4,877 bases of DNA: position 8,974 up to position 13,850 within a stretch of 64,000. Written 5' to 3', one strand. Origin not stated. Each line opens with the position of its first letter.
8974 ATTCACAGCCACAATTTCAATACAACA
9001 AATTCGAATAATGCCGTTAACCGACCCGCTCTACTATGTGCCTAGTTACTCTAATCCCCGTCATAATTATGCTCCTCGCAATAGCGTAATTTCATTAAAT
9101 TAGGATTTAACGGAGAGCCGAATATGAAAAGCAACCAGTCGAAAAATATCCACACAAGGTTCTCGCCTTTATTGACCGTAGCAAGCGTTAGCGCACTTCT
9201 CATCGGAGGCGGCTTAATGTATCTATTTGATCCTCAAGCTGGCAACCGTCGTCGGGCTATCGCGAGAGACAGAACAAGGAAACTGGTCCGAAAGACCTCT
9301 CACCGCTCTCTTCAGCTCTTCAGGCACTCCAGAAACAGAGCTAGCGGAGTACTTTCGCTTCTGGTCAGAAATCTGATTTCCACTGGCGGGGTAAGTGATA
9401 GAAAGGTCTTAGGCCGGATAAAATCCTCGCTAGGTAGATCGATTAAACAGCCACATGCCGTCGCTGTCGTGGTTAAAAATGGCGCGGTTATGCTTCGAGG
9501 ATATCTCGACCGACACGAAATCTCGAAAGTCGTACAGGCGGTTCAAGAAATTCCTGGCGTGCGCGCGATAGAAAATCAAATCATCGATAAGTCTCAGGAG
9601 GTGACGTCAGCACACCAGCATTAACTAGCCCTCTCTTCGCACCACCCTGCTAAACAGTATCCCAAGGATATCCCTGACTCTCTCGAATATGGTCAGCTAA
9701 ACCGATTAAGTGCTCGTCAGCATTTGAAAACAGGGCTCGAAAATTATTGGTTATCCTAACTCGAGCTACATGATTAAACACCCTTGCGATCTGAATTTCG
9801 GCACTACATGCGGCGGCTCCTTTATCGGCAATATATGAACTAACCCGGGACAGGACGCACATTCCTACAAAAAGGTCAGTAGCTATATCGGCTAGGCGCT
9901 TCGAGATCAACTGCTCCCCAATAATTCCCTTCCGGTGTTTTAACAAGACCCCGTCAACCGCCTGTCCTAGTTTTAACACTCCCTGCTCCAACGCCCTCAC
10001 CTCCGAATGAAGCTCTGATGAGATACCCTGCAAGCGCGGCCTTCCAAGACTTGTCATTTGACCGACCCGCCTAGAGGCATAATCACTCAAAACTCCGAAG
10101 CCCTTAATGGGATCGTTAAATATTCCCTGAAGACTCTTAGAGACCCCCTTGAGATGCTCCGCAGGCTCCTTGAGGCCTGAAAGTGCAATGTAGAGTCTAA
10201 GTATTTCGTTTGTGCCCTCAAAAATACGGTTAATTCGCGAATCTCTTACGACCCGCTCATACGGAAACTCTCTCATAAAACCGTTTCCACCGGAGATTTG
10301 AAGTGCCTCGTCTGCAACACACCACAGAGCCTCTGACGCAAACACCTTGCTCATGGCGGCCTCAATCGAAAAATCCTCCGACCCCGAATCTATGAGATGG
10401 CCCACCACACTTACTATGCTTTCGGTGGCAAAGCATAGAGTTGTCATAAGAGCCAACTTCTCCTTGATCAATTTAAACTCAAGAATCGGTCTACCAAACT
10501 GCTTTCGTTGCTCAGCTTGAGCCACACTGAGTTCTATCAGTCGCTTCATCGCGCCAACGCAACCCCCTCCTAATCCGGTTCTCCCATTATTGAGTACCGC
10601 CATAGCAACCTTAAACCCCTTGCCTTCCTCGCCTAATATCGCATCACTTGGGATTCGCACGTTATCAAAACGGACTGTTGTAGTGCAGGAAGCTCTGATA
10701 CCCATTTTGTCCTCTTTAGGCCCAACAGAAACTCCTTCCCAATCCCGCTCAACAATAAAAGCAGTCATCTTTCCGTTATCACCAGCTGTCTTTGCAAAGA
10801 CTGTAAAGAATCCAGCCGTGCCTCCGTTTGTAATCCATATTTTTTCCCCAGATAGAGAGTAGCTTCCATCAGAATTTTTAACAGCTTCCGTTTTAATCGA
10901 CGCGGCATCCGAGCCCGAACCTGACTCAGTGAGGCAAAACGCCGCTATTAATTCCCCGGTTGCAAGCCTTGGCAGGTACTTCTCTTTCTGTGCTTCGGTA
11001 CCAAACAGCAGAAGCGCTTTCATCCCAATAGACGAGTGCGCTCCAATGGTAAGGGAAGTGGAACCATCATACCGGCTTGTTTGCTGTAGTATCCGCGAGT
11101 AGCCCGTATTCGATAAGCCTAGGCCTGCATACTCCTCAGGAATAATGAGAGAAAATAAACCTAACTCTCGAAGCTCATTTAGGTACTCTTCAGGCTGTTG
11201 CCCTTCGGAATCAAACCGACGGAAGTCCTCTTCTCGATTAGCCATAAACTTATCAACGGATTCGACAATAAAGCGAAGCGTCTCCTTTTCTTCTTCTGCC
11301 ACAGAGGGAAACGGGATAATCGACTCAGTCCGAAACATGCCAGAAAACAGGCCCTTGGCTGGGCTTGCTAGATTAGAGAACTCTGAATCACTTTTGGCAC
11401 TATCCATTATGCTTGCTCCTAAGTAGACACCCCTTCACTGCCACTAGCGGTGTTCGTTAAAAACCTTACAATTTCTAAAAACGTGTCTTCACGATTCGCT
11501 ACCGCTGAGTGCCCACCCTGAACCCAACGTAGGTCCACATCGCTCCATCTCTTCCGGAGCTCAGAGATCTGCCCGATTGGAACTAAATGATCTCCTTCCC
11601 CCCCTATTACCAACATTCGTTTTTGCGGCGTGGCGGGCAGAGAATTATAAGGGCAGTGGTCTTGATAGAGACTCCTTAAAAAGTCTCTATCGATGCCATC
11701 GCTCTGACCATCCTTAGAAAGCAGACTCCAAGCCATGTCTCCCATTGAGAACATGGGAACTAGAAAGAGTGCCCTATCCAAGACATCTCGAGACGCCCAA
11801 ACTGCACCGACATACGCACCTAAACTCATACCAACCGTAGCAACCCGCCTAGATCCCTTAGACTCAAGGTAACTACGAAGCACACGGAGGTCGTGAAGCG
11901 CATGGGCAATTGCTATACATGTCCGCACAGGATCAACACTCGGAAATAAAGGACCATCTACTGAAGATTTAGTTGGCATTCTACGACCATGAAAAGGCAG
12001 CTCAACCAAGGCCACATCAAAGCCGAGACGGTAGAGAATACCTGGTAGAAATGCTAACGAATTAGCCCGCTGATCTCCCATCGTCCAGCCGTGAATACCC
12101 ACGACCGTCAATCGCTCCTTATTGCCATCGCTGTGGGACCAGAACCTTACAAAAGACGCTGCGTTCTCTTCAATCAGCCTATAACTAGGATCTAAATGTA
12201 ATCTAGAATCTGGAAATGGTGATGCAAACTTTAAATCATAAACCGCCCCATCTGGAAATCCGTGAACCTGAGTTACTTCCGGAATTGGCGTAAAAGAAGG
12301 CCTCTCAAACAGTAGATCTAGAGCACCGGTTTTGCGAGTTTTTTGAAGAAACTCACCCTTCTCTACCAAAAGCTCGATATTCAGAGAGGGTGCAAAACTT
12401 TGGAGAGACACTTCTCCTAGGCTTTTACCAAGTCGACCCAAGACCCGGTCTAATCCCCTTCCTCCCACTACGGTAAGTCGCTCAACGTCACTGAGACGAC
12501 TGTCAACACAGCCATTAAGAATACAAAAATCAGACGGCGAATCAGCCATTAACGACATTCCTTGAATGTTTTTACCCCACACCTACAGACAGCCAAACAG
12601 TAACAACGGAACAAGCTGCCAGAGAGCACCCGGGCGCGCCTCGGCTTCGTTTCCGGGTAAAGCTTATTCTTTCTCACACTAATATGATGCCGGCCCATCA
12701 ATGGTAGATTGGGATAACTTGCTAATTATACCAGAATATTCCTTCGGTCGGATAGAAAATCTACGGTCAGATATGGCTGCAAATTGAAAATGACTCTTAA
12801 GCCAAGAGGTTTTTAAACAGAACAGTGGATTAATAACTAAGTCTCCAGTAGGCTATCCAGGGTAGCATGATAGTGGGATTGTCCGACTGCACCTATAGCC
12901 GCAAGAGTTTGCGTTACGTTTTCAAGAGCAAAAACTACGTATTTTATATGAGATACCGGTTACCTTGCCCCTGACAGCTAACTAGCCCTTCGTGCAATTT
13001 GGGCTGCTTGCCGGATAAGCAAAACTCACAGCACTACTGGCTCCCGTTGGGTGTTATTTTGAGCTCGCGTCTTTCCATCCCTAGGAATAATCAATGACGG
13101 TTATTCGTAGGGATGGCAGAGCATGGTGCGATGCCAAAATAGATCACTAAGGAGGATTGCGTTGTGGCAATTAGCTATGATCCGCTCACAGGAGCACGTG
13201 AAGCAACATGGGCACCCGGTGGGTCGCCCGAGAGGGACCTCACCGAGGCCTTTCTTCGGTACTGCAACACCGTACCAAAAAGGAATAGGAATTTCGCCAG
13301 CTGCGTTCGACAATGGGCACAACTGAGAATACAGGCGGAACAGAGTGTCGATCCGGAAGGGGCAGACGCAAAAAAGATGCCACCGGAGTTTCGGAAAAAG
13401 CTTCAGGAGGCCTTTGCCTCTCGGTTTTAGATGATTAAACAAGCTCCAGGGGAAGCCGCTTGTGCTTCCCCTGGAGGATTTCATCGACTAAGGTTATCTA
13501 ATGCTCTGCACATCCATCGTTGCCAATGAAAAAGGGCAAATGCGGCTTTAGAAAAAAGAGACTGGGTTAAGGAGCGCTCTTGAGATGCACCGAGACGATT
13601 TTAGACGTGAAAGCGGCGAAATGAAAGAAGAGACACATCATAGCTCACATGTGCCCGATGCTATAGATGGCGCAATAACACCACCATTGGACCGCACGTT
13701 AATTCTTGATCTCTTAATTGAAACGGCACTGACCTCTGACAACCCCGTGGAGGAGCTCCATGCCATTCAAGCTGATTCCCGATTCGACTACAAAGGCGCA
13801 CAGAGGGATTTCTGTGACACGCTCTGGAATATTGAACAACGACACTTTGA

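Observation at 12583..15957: Patch of uncharacterised genes between housekeeping genes and SNF2 helicase no. 1: small RBS/terminator-bounded ORF, acidic 462-aa protein, membrane protein, Cys-containing lipoprotein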

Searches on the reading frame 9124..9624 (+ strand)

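Call 6: search_protein_families(library=pfam, proteins=[window:9124-9624:+], max_evalue=0.1)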
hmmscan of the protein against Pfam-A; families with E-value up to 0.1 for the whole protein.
window:9124-9624:+ (166 aa): 5 families
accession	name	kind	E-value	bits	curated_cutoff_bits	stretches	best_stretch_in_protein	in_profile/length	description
PF04972.22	BON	-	1.3e-08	35.4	27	1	92-153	2-65/69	BON domain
PF21937.1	Yop-YscD_ppl_2nd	-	0.019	15.1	27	1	118-155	27-66/67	YscD/CdsD-like Bon-like domain 2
PF17733.7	KPWE_dom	-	0.03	14.8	27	1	132-162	8-37/48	PEX14-like KPWE domain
PF12732.12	YtxH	-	0.036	14.9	37.5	0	25-58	8-41/71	YtxH-like protein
PF06727.17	DUF1207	-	0.069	12.6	22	1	114-158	8-51/342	Protein of unknown function (DUF1207)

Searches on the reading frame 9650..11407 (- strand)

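Call 6: search_protein_families(library=pfam, proteins=[window:9650-11407:-], max_evalue=0.1)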
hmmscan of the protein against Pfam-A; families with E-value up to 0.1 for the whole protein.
window:9650-11407:- (585 aa): 6 families
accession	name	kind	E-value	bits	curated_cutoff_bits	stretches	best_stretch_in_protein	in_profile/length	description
PF00441.29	Acyl-CoA_dh_1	-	1.6e-44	152.1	22.4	1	262-408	1-146/150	Acyl-CoA dehydrogenase, C-terminal domain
PF02771.21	Acyl-CoA_dh_N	-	1.2e-26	93.8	22.9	1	42-152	2-113/113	Acyl-CoA dehydrogenase, N-terminal domain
PF02770.24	Acyl-CoA_dh_M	-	1.1e-25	90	33.3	1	156-250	1-97/97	Acyl-CoA dehydrogenase, middle domain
PF21343.2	ACAD9-ACADV_C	-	4e-22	79.2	27.8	1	465-578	2-118/120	ACAD9/ACADV, C-terminal domain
PF08028.16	Acyl-CoA_dh_2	-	1.1e-08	35.9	22.7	1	283-400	7-133/134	Acyl-CoA dehydrogenase, C-terminal domain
PF22924.1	ACOX_C_alpha1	-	0.069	13.4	27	0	344-406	101-163/169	Acyl-CoA oxidase, C-alpha1 domain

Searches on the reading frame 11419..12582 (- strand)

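Call 6: search_protein_families(library=pfam, proteins=[window:11419-12582:-], max_evalue=0.1)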
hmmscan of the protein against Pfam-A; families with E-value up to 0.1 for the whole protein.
window:11419-12582:- (387 aa): 2 families
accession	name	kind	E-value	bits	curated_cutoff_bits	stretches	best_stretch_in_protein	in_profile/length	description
PF00561.26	Abhydrolase_1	-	7.2e-07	29.6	25.8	1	160-265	3-89/245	alpha/beta hydrolase fold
PF09752.15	ABHD18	-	1.8e-06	27.8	21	1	321-369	293-342/351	Alpha/beta hydrolase domain containing 18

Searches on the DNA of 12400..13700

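Call 7: search_rna_families(source=window, start=12400, end=13700, threshold=evalue, max_evalue=10)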
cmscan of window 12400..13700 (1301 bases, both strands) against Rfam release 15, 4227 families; matches with E-value up to 10: 5.
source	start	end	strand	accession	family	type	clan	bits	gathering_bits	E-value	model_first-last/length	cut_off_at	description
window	13441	13479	-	RF04062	MIR949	Gene; miRNA;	-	18.4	100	2.3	1-106/106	no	MIR949 microRNA precursor family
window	13379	13440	-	RF02905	sRNA41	Gene; sRNA;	-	18.4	45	5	1-113/113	no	Archaeal Small RNA 41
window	13071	13121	+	RF03497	MIR5038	Gene; miRNA;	-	17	70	5.3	1-75/75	no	MIR5038 microRNA precursor family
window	13390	13410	+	RF02133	HOXB13-AS1_2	Gene; lncRNA;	-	13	40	4.4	61-81/81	no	HOXB13 antisense RNA 1 conserved region 2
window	13445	13475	+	RF00036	RRE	Cis-reg;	-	9.8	104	3.6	1-337/337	no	HIV Rev response element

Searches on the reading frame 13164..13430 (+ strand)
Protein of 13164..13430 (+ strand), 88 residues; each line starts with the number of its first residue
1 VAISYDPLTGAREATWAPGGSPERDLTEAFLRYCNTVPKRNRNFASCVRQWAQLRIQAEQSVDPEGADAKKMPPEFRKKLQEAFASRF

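Call 6: search_protein_families(library=pfam, proteins=[window:13164-13430:+], max_evalue=0.1)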
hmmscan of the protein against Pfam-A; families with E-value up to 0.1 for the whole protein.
window:13164-13430:+ (88 aa): 2 families
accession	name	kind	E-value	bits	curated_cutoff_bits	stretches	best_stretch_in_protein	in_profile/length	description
PF11304.13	DUF3106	-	0.0021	19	24.3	1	26-85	30-89/104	Protein of unknown function (DUF3106)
PF20084.4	TrbK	-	0.029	14.9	23.9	1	22-55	44-78/102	Conjugative transfer region protein TrbK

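Call 61: find_related_loci(query=A9, collection=metagenome_contigs, flank=3000)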
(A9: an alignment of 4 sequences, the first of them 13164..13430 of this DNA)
Query A9 (88 aa) in metagenome_contigs; peptide patterns used: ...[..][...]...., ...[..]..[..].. (x = any residue, [..] = any of these).
116 stretches matched a pattern, but none encodes a relative of the query by tblastn (E <= 1e-3).

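Call 73: search_protein_families(library=padloc, proteins=[window:13164-13430:+], max_evalue=0.01)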
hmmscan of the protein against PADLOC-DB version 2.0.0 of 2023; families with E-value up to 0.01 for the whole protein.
window:13164-13430:+ (88 aa): 0 families

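Call 74: search_protein_families(library=ncbifam, proteins=[window:13164-13430:+], max_evalue=0.01)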
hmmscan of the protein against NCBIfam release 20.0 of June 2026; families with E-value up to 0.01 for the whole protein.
window:13164-13430:+ (88 aa): 1 family
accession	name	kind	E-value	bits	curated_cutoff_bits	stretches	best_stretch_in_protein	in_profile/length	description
TIGR04360.1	other_trbK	hypoth_equivalog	0.0082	16.5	33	0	11-55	24-68/73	putative entry exclusion protein TrbK-alt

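Call 75: search_protein_families(library=phrogs, proteins=[window:13164-13430:+], max_evalue=0.01)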
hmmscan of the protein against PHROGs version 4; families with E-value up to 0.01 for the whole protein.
window:13164-13430:+ (88 aa): 0 families

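Call 83: list_cluster_members(proteins=[P0001, P0007, window:13164-13430:+, window:15661-15894:-])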
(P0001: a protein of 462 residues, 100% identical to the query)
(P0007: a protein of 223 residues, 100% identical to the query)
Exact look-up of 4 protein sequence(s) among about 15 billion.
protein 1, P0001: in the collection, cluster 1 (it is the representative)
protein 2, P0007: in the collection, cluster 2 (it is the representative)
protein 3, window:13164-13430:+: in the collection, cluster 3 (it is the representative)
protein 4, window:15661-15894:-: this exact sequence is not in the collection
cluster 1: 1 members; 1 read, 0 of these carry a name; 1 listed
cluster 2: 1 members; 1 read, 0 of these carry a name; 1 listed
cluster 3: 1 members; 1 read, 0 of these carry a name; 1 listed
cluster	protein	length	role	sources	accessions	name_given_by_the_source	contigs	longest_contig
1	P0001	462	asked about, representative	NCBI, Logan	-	-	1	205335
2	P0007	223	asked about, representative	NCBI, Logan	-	-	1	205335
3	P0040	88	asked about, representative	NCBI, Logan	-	-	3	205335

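Call 89: find_encoding_contigs(protein=window:13164-13430:+, flank=5000, max_places=6)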
Protein window:13164-13430:+ (88 aa): 3 contigs read that carry it; 3 places shown.
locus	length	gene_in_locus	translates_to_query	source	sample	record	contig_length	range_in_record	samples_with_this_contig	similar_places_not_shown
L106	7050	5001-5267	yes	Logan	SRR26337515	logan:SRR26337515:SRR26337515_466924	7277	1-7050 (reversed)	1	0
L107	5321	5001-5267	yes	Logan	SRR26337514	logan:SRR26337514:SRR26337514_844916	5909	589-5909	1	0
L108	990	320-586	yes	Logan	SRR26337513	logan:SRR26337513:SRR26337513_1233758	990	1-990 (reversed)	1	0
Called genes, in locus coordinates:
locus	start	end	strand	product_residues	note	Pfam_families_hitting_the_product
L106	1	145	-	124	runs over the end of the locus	?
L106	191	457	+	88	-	PF24731:DUF7683 (weak)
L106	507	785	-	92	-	PF07311:Dodecin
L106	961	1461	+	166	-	PF04972:BON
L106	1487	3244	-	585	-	PF02771:Acyl-CoA_dh_N, PF02770:Acyl-CoA_dh_M, PF00441:Acyl-CoA_dh_1, PF08028:Acyl-CoA_dh_2, PF21343:ACAD9-ACADV_C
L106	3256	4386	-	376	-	PF09752:ABHD18 (faint), PF00561:Abhydrolase_1 (faint)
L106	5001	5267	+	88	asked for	-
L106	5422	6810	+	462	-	-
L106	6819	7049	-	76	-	?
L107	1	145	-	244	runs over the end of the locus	?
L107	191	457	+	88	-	PF24731:DUF7683 (weak)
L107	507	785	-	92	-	PF07311:Dodecin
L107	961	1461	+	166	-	PF04972:BON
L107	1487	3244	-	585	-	PF02771:Acyl-CoA_dh_N, PF02770:Acyl-CoA_dh_M, PF00441:Acyl-CoA_dh_1, PF08028:Acyl-CoA_dh_2, PF21343:ACAD9-ACADV_C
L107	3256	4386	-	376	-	PF09752:ABHD18 (faint), PF00561:Abhydrolase_1 (faint)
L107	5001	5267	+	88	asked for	-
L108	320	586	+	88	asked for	-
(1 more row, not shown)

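Call 100: search_protein_families(library=pfam, proteins=[window:13164-13430:+], max_evalue=1)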
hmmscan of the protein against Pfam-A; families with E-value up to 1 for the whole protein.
window:13164-13430:+ (88 aa): 2 families
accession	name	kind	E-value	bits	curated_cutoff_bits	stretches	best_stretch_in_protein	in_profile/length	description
PF11304.13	DUF3106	-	0.0021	19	24.3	1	26-85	30-89/104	Protein of unknown function (DUF3106)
PF20084.4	TrbK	-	0.029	14.9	23.9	1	22-55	44-78/102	Conjugative transfer region protein TrbK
